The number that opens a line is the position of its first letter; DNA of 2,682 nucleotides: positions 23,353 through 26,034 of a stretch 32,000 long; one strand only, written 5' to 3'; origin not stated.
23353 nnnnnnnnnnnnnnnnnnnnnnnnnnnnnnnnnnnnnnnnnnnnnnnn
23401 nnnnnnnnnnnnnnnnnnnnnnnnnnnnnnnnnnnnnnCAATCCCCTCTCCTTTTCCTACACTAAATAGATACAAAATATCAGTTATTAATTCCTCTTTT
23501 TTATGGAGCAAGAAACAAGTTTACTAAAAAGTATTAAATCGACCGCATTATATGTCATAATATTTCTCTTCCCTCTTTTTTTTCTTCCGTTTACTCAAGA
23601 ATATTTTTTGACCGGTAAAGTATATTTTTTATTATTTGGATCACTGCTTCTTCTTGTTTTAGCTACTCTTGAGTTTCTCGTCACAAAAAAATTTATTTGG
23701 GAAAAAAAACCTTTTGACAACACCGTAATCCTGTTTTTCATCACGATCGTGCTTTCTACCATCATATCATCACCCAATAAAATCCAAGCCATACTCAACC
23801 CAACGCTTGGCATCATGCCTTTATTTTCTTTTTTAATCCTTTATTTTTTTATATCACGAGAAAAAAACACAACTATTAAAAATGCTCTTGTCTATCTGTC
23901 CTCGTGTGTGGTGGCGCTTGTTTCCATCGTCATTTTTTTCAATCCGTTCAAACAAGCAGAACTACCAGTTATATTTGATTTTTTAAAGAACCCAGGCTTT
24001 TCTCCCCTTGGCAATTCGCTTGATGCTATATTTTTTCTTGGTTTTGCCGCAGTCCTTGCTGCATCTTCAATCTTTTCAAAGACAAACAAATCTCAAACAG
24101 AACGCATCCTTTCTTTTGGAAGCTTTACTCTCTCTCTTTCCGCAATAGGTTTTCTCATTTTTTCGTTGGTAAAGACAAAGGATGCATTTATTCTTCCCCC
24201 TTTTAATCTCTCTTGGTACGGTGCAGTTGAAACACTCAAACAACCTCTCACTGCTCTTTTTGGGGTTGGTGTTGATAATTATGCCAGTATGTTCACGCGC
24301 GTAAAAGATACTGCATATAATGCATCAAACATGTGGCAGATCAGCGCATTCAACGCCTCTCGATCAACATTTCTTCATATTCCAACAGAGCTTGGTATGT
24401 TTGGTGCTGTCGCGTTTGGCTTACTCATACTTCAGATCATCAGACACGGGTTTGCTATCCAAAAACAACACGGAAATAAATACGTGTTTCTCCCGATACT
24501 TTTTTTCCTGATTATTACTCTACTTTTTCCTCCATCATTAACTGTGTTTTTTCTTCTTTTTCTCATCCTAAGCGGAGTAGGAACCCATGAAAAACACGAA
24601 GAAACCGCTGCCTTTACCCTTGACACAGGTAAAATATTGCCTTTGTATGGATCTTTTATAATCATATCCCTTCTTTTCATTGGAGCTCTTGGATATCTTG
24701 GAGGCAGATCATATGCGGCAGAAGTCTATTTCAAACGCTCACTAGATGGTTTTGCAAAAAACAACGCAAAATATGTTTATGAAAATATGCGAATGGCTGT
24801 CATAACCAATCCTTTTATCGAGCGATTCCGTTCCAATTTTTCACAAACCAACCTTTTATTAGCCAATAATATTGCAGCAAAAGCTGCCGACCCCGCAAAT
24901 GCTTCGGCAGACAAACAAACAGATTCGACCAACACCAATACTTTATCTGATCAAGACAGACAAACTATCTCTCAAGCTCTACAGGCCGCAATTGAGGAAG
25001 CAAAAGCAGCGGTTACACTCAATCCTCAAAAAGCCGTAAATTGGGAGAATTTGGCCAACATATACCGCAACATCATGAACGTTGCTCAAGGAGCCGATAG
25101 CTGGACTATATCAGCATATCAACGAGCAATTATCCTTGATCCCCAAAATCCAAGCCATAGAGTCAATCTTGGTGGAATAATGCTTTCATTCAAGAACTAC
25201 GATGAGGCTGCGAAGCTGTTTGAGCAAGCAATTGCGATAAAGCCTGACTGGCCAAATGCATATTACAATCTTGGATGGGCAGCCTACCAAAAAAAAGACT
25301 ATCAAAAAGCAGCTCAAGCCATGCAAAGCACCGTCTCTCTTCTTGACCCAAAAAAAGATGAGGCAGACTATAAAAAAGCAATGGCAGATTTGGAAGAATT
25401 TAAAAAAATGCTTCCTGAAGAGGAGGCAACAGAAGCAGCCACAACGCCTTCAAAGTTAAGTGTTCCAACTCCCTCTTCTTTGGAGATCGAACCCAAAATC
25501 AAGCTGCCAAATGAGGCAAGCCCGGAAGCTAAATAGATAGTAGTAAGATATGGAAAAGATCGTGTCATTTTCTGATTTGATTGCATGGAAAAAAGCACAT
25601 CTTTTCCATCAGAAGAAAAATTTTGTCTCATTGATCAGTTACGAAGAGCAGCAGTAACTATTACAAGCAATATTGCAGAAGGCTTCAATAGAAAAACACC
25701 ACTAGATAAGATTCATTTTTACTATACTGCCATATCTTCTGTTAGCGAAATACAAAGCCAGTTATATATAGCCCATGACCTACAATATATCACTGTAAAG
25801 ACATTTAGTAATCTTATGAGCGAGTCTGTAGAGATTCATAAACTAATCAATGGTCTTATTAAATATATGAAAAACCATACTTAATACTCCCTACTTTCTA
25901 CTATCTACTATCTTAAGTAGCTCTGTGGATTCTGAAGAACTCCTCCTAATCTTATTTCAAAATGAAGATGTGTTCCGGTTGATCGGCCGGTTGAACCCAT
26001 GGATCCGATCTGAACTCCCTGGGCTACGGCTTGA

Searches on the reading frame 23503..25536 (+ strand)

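Call 46: search_protein_families(library=pfam, proteins=[window:23503-25536:+], max_evalue=0.001)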
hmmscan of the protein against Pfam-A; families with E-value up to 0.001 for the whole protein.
window:23503-25536:+ (677 aa): 12 families
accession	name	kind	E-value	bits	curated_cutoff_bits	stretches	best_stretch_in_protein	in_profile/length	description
PF13414.12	TPR_11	-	3.6e-11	43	26.8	1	565-597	9-41/42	TPR repeat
PF13431.12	TPR_17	-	1.4e-10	41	24.4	0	572-604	1-33/34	Tetratricopeptide repeat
PF07719.23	TPR_2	-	3.3e-10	39.7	27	1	585-608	2-25/34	Tetratricopeptide repeat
PF13424.12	TPR_12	-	1.9e-09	38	30.1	1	554-612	7-73/77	Tetratricopeptide repeat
PF13432.12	TPR_16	-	7.6e-09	36.3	32.7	1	537-582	18-63/65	Tetratricopeptide repeat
PF14559.12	TPR_19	-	1.5e-07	32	25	1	563-630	4-68/68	Tetratricopeptide repeat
PF23914.1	TPR_CcmH_CycH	-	1.8e-06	28.3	42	1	471-618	17-155/158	Cytochrome c-type biogenesis protein H TPR domain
PF13371.12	TPR_9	-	1.1e-05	25.8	35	0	558-611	3-56/73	Tetratricopeptide repeat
PF13176.12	TPR_7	-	3.8e-05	23.9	27.9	0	555-582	4-31/36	Tetratricopeptide repeat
PF00515.34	TPR_1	-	4.2e-05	23.6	27.8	0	585-605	2-22/34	Tetratricopeptide repeat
PF13428.12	TPR_14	-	0.00012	22.9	23.5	0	556-591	7-42/44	Tetratricopeptide repeat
PF13181.12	TPR_8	-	0.00017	21.9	25.7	0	585-608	2-25/34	Tetratricopeptide repeat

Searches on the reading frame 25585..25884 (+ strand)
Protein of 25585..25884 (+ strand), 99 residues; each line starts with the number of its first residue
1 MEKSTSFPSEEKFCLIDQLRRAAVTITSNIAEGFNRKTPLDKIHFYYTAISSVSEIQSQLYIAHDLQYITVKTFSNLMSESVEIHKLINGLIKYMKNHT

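Call 46: search_protein_families(library=pfam, proteins=[window:25585-25884:+], max_evalue=0.001)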
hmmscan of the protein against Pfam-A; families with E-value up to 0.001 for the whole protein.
window:25585-25884:+ (99 aa): 2 families
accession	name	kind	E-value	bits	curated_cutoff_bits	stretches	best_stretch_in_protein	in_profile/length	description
PF05635.17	23S_rRNA_IVP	-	8.9e-28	97.1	33.8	1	4-90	20-106/106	23S rRNA-intervening sequence protein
PF22296.2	bAvd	-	5.5e-05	24.1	40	1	6-94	20-106/107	bAvd-like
